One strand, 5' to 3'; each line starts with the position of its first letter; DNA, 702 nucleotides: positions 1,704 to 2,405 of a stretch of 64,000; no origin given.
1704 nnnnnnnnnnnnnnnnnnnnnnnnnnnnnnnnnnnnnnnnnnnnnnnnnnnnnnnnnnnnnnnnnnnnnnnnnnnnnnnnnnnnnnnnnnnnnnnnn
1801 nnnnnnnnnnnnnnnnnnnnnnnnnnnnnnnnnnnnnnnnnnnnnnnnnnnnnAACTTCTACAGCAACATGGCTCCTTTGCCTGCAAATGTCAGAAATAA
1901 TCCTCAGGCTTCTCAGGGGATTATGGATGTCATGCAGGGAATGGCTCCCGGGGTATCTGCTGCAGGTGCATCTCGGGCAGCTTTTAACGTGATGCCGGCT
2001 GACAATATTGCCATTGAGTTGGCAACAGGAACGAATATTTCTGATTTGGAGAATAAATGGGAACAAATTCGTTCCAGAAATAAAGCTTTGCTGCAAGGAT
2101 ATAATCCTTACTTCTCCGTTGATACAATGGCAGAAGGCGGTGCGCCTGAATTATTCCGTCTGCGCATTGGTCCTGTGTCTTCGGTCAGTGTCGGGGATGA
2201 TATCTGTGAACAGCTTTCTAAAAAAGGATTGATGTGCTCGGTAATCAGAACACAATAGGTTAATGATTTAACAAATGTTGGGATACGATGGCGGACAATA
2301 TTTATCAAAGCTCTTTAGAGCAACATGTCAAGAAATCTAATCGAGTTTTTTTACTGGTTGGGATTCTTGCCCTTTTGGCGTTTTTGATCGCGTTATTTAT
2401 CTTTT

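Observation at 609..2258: VirB9 homolog enlarged to 550 aa with Gly-rich linker and a C-terminal SPOR-like peptidoglycan-binding motif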

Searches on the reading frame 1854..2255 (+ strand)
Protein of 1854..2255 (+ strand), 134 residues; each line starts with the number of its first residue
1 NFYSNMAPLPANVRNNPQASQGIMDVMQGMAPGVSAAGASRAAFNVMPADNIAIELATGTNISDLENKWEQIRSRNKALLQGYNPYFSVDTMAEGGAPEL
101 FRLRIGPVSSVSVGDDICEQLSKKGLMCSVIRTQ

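Call 4: search_protein_families(library=pfam, proteins=[window:1854-2255:+], max_evalue=10)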
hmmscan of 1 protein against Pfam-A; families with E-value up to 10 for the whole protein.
seq(134 aa): 1 family
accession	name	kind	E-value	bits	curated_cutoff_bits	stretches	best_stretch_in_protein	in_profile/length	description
PF05036.18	SPOR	-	0.0013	19.4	21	1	55-132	8-76/76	SPOR domain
